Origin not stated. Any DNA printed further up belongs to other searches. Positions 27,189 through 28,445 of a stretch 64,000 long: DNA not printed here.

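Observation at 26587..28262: Toxin/immunity-like pair: PD-(D/E)xK-like C-terminal module of the 1333-aa surface protein, translationally coupled to a 249-aa cytoplasmic ORF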

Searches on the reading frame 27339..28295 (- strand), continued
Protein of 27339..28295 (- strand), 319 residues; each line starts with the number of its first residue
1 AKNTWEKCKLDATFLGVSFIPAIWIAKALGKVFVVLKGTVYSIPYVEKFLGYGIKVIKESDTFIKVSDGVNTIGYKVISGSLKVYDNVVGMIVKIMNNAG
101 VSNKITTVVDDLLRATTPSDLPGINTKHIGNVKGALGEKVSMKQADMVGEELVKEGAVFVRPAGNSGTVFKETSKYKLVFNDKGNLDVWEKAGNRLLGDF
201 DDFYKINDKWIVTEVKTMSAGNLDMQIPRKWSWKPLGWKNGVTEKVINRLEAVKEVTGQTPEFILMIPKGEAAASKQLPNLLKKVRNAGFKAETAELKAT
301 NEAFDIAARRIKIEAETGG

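Call 53: search_protein_families(library=pfam, proteins=[L007:5855-6631:+, L008:13961-14623:+, L007:6678-7388:+, L008:14666-15358:+, L008:15400-15939:+, L008:16003-16581:+, L008:13100-13903:+, L007:5130-5852:+, L007:1387-3462:+, L008:9232-9891:+], max_evalue=1)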
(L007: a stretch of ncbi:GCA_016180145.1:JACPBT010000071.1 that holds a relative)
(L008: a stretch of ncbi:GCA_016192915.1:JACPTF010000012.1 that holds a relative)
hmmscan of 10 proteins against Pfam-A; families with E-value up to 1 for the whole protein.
L007:5855-6631:+ (258 aa): 2 families
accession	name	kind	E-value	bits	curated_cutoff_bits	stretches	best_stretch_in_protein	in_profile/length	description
PF14132.11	DUF4299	-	0.00075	19.7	31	0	84-125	2-44/301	Domain of unknown function (DUF4299)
PF14194.11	Cys_rich_VLP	-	0.19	12.3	27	1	139-173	12-43/57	Cysteine-rich VLP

L008:13961-14623:+ (220 aa): 1 family
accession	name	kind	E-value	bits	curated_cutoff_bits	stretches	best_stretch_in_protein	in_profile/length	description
PF08910.15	Aida_N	-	0.0088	16.9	25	1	7-69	37-101/103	Aida N-terminus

L007:6678-7388:+ (236 aa): 0 families

L008:14666-15358:+ (230 aa): 0 families

L008:15400-15939:+ (179 aa): 1 family
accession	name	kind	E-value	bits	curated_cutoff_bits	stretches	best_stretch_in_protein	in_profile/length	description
PF20101.4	DUF6491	-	0.0042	17.6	27.5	1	18-82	5-62/138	Family of unknown function (DUF6491)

L008:16003-16581:+ (192 aa): 3 families
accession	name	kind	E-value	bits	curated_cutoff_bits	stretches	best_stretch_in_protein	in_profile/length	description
PF01769.21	MgtE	-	0.0044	17.7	27.6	1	115-191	21-91/125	Divalent cation transporter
PF07786.18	HGSNAT_cat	-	0.04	13.9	22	1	77-183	12-117/222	Heparan-alpha-glucosaminide N-acetyltransferase, catalytic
PF02163.28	Peptidase_M50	-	0.084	12.6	27.2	1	16-87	10-105/221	Peptidase family M50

L008:13100-13903:+ (267 aa): 2 families
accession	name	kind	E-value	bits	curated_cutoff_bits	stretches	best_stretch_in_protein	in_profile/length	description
PF20573.4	DUF6782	-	0.019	14.7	27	1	69-111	61-102/241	Putative metallopeptidase family (DUF6782)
PF10263.15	SprT-like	-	0.23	11.7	25.6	1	93-115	55-77/108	SprT-like family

L007:5130-5852:+ (240 aa): 1 family
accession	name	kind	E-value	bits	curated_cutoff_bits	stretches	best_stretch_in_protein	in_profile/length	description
PF22596.2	Scabin-like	-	0.00032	21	27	1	107-222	28-130/130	Scabin-like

L007:1387-3462:+ (691 aa): 1 family
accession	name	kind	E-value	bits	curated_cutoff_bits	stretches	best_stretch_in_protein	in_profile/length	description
PF07661.19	MORN_2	-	0.01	16.4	29.6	0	281-301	1-21/22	MORN repeat variant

L008:9232-9891:+ (219 aa): 0 families

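Call 54: find_encoding_contigs(protein=P0038, flank=8000, max_places=2)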
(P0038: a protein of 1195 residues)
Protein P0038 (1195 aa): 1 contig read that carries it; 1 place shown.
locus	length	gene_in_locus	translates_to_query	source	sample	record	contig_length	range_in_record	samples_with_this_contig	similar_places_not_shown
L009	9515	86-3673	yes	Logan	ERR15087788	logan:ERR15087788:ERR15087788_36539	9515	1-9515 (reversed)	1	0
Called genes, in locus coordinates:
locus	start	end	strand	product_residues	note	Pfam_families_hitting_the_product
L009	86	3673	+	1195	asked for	PF13620:CarboxypepD_reg (faint)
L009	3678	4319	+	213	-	-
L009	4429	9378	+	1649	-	PF00082:Peptidase_S8, PF07705:CARDB (weak), PF00404:Dockerin_1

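Call 55: find_encoding_contigs(protein=P0024, flank=8000, max_places=2)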
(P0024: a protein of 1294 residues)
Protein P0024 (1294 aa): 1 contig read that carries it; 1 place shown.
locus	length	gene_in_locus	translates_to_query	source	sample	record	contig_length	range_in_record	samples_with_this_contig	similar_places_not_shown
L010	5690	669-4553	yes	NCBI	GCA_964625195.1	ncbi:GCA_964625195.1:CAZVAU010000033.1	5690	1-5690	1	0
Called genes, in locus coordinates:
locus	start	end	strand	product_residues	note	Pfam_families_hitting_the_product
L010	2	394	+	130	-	?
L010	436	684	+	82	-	-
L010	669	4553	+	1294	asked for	PF07705:CARDB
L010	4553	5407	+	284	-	-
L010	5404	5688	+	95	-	?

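Call 56: find_encoding_contigs(protein=P0031, flank=8000, max_places=2)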
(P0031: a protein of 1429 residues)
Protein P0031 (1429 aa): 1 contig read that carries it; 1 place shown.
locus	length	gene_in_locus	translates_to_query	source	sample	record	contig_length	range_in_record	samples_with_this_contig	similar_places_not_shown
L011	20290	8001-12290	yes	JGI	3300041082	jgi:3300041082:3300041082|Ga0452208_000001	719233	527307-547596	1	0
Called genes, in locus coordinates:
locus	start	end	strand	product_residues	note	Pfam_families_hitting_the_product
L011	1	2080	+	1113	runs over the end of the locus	-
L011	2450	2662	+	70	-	PF15919:HicB_lk_antitox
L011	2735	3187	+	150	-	PF00383:dCMP_cyt_deam_1, PF14437:MafB19-deam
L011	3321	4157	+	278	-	PF01946:Thi4, PF00890:FAD_binding_2 (faint), PF01266:DAO (faint), PF01494:FAD_binding_3 (weak), PF07992:Pyr_redox_2 (weak), PF12831:FAD_oxidored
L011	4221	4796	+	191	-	PF01976:DUF116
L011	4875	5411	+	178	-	-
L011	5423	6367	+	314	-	-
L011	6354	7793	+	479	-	-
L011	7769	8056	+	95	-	-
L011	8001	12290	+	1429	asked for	-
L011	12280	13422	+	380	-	-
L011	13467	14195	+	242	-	-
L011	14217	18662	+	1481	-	PF13620:CarboxypepD_reg (weak), PF18884:TSP3_bac (weak)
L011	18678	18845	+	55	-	-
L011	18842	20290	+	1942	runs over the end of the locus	PF18911:PKD_4 (faint), PF00082:Peptidase_S8, PF07705:CARDB (weak)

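Call 61: fold_search(model_id=the predicted structure, library=viral)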
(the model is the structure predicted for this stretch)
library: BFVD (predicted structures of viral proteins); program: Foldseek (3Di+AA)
matches with E <= 10: 843; with E <= 0.001: 1
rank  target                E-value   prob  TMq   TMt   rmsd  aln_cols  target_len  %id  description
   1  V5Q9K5                8.0e-04  0.44  0.17  0.17  22.2       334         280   10  DNA primase [Xylella phage Paz]
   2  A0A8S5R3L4            1.9e-03  0.57  0.23  0.23  22.3       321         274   11  Uncharacterized protein [Podoviridae sp. ct8nN1]
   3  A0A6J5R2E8            2.6e-03  0.60  0.22  0.24  21.0       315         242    9  PD-(D/E)XK nuclease superfamily [uncultured Caudovirales phage]
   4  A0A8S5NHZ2            2.9e-03  0.69  0.24  0.26  22.0       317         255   11  DUF1828 domain-containing protein [Siphoviridae sp. ctRg81]
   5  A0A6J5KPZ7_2          5.1e-03  0.20  0.16  0.07  25.9       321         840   11  Cytidine and deoxycytidylate deaminase domain containing protein [uncultured Caudovirales phage]
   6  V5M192                6.5e-03  0.21  0.17  0.13  19.1       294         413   10  ORF III polyprotein (Fragment) [Banana streak OL virus]
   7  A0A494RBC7            7.7e-03  0.80  0.22  0.36  16.9       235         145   10  (no name in the UniProt tables at hand)
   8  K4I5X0                8.7e-03  0.69  0.22  0.28  14.1       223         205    9  Uncharacterized protein [Salmonella phage STML-198]
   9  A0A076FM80            2.1e-02  0.89  0.35  0.41   9.6       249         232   12  Uncharacterized protein [Aureococcus anophagefferens virus]
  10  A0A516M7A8            2.5e-02  0.54  0.23  0.34  15.1       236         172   14  (no name in the UniProt tables at hand)
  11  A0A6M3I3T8            2.5e-02  0.14  0.17  0.16  19.7       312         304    9  (no name in the UniProt tables at hand)
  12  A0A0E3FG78            2.6e-02  0.54  0.28  0.27  14.2       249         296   10  Uncharacterized protein [Synechococcus phage ACG-2014i]
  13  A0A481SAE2            2.6e-02  0.16  0.17  0.15  18.3       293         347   10  Polyprotein (Fragment) [Polyscias mosaic virus]
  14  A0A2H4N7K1            2.9e-02  0.30  0.16  0.14  14.3       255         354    8  (no name in the UniProt tables at hand)
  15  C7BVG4                3.1e-02  0.63  0.31  0.36  11.6       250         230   10  Hypothetical cyanophage protein [Synechococcus phage S-RSM4]
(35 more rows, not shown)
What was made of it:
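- On PD-(D/E)xK nuclease superfamily: BFVD hits are weak (call 61).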

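Call 62: search_protein_families(library=pfam, alignment_id=A4, max_evalue=10)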
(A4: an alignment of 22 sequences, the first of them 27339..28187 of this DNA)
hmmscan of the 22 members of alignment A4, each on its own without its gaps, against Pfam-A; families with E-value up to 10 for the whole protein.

A. member 1, window:27339-28187:- (283 aa): 0 families

B. families by the number of members that match (of 22 scanned): 14 families
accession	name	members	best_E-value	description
PF04313.20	HSDR_N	2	0.0024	Type I restriction enzyme R protein N terminus (HSDR_N)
PF02699.20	YajC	1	0.0077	Preprotein translocase subunit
PF06697.18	DUF1191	1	0.014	Protein of unknown function (DUF1191)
PF03135.19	CagE_TrbE_VirB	1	0.018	CagE, TrbE, VirB family, component of type IV transporter system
PF18692.7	DUF5640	1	0.033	Family of unknown function (DUF5640)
PF00113.28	Enolase_C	1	0.053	Enolase, C-terminal TIM barrel domain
PF08378.17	NERD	1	0.057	Nuclease-related domain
PF16139.11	DUF4847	1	0.064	Domain of unknown function (DUF4847)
PF20603.3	Bact_hydrolase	1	0.064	Bacterial hydrolase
PF03904.18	DUF334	1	0.079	Domain of unknown function (DUF334)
PF20369.3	DUF6664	1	0.085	Family of unknown function (DUF6664)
PF08501.16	Shikimate_dh_N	1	0.11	Shikimate dehydrogenase substrate binding domain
PF20674.3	SpaA_3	1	0.16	Prealbumin-like fold domain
PF18949.5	DUF5693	1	0.26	Family of unknown function (DUF5693)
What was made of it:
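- On PD-(D/E)xK nuclease superfamily: Pfam HSDR_N in 2/22 members (E 2.4e-3) and NERD in 1/22 (call 62).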

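Call 65: find_related_loci(query=window:27339-28187:-, collection=genome_contigs, flank=6000)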
Query window:27339-28187:- (283 aa) in genome_contigs; peptide patterns used: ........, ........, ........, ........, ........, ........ (x = any residue, [..] = any of these).
66 stretches matched a pattern, but none encodes a relative of the query by tblastn (E <= 1e-3).

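Call 67: find_related_loci(query=A5, collection=genome_contigs, flank=6000)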
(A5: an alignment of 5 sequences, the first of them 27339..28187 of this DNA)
Query A5 (283 aa) in genome_contigs; peptide patterns used: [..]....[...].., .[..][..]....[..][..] (x = any residue, [..] = any of these).
151 stretches matched a pattern; 2 encode a relative of the query (tblastn E <= 1e-3); 2 distinct loci.
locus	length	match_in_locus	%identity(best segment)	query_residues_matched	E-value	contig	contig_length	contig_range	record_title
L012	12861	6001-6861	55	1-283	3e-98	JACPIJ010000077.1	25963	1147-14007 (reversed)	MAG: Candidatus Woesearchaeota archaeon isolate NC_groundwater_437_Ag_B-0.1um_48_22 GD18-4_B1_scaffold_2047660, whole ge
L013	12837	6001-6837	50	1-275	2e-78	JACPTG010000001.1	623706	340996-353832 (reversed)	MAG: Candidatus Woesearchaeota archaeon isolate NC_groundwater_726_Ag_S-0.2um_49_29 S36_SO-2_scaffold_117127, whole geno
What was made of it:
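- The family is restricted to small-genome Woesearchaeota (call 67).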

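Call 74: search_protein_families(library=padloc, proteins=[window:27339-28187:-, P0018, P0023, P0029, P0034, P0036, L007:5855-6631:+, L008:13961-14623:+, L013:8435-9523:+], max_evalue=1)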
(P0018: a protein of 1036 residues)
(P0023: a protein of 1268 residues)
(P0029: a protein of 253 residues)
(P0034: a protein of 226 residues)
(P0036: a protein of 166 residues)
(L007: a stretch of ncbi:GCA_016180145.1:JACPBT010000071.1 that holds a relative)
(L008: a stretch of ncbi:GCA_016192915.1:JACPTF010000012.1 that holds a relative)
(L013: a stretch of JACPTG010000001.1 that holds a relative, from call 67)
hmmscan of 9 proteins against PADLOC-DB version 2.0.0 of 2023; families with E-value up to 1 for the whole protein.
window:27339-28187:- (283 aa): 0 families

P0018 (1036 aa): 0 families

P0023 (1268 aa): 0 families

P0029 (253 aa): 1 family
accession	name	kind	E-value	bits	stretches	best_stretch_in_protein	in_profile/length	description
PDLC01968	CARF_PDDEXK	-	0.012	12.7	1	134-204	274-323/361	-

P0034 (226 aa): 0 families

P0036 (166 aa): 1 family
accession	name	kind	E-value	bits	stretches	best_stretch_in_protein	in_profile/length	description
PDLC01880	CARF4--CARF_PDDEXK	-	0.034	11.4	1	28-101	259-323/364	-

L007:5855-6631:+ (258 aa): 0 families

L008:13961-14623:+ (220 aa): 1 family
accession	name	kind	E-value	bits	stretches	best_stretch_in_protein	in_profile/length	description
PDLC04002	PD-Lambda-5_A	-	0.021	11.9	1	85-151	327-394/471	-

L013:8435-9523:+ (363 aa): 0 families
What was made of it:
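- On PD-(D/E)xK nuclease superfamily: PADLOC CARF_PDDEXK in 2 members (E 0.012 and 0.034) (call 74).
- On Known anti-phage defence systems (PADLOC, including Shedu): Only sub-threshold CARF_PDDEXK hits were found for two relatives (call 74).
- Weak profile hits go to HSDR_N (two members), NERD and CARF_PDDEXK (two members) (calls 62, 74).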

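Call 75: search_protein_families(library=phrogs, proteins=[window:27339-28187:-, P0029, P0034, P0036, P0033], max_evalue=1)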
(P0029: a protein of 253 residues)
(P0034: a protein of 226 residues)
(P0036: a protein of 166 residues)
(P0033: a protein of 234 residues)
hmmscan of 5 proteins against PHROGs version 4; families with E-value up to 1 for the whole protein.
window:27339-28187:- (283 aa): 1 family
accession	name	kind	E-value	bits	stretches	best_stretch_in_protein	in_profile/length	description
phrog_34507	-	unknown function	0.14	13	1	149-178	41-70/167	-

P0029 (253 aa): 1 family
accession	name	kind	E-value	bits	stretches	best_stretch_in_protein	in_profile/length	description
phrog_30942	-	unknown function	0.36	11.9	1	62-110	9-56/156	-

P0034 (226 aa): 3 families
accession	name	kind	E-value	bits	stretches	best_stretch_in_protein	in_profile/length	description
phrog_23275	-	unknown function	0.042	15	1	49-118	16-83/97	-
phrog_17041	-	unknown function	0.06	14.5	1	47-94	76-124/127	-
phrog_16855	-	tail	0.1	13.5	1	30-104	50-126/158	Gpu-like tail protein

P0036 (166 aa): 0 families

P0033 (234 aa): 0 families

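Call 87: find_encoding_contigs(protein=P0030, flank=8000, max_places=2)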
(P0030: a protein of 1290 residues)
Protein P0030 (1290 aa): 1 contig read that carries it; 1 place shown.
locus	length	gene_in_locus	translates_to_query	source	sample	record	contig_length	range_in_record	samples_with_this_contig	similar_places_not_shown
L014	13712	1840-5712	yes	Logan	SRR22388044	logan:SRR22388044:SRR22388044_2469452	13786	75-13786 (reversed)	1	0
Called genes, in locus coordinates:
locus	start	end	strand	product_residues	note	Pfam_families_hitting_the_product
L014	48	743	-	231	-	-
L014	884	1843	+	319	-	-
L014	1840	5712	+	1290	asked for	PF07705:CARDB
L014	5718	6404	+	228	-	-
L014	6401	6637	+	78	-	-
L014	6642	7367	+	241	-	-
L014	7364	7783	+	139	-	-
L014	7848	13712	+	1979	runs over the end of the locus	?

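Call 101: find_related_loci(query=A5, collection=metagenome_contigs, flank=6000)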
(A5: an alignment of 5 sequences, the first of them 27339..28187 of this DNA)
Query A5 (283 aa) in metagenome_contigs; peptide patterns used: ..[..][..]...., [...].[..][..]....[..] (x = any residue, [..] = any of these).
225 stretches matched a pattern, but none encodes a relative of the query by tblastn (E <= 1e-3).

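Call 102: find_related_loci(query=A5, collection=viral_contigs, flank=6000)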
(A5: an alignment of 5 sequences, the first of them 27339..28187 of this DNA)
Query A5 (283 aa) in viral_contigs; peptide patterns used: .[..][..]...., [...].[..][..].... (x = any residue, [..] = any of these).
93 stretches matched a pattern, but none encodes a relative of the query by tblastn (E <= 1e-3).

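Call 107: search_solved_structures(query=P0029, max_evalue=10, show_alignments=3)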
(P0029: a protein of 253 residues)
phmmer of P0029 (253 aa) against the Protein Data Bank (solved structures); distinct sequences matched with E-value up to 10: 0.

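Call 108: search_solved_structures(query=P0036, max_evalue=10, show_alignments=3)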
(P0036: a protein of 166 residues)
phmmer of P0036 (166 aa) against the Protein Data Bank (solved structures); distinct sequences matched with E-value up to 10: 10.
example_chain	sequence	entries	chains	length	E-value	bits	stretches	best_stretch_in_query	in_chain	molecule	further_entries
6rao_I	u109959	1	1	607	0.43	14.1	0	95-157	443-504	Afp11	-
6l0l_A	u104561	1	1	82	1.1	12.8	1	63-109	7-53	Hydra-1ubq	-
3u30_A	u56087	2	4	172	1.2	12.6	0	57-109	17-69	linear di-ubiquitin | Di-Ubiquitin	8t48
6a9a_A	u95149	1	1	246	1.5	12.4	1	31-104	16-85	Deoxycytidylate 5-hydroxymethyltransferase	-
1b49_A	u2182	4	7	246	1.5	12.3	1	31-104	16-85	PROTEIN (DEOXYCYTIDYLATE HYDROXYMETHYLASE) | Deoxycytidylate 5-hydroxymethyltransferase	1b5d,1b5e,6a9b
6l18_A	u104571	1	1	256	1.6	12.2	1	31-104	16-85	Deoxycytidylate 5-hydroxymethyltransferase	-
6n5m_A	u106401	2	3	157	1.8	12.1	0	61-109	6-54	Polyubiquitin-C | Ubiquitin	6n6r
5h07_A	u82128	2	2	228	3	11.4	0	63-109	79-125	Polyubiquitin-C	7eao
7yui_A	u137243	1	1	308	3.1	11.3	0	63-109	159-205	Polyubiquitin-C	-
5b83_A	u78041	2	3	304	3.3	11.2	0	63-109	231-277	tetra ubiquitin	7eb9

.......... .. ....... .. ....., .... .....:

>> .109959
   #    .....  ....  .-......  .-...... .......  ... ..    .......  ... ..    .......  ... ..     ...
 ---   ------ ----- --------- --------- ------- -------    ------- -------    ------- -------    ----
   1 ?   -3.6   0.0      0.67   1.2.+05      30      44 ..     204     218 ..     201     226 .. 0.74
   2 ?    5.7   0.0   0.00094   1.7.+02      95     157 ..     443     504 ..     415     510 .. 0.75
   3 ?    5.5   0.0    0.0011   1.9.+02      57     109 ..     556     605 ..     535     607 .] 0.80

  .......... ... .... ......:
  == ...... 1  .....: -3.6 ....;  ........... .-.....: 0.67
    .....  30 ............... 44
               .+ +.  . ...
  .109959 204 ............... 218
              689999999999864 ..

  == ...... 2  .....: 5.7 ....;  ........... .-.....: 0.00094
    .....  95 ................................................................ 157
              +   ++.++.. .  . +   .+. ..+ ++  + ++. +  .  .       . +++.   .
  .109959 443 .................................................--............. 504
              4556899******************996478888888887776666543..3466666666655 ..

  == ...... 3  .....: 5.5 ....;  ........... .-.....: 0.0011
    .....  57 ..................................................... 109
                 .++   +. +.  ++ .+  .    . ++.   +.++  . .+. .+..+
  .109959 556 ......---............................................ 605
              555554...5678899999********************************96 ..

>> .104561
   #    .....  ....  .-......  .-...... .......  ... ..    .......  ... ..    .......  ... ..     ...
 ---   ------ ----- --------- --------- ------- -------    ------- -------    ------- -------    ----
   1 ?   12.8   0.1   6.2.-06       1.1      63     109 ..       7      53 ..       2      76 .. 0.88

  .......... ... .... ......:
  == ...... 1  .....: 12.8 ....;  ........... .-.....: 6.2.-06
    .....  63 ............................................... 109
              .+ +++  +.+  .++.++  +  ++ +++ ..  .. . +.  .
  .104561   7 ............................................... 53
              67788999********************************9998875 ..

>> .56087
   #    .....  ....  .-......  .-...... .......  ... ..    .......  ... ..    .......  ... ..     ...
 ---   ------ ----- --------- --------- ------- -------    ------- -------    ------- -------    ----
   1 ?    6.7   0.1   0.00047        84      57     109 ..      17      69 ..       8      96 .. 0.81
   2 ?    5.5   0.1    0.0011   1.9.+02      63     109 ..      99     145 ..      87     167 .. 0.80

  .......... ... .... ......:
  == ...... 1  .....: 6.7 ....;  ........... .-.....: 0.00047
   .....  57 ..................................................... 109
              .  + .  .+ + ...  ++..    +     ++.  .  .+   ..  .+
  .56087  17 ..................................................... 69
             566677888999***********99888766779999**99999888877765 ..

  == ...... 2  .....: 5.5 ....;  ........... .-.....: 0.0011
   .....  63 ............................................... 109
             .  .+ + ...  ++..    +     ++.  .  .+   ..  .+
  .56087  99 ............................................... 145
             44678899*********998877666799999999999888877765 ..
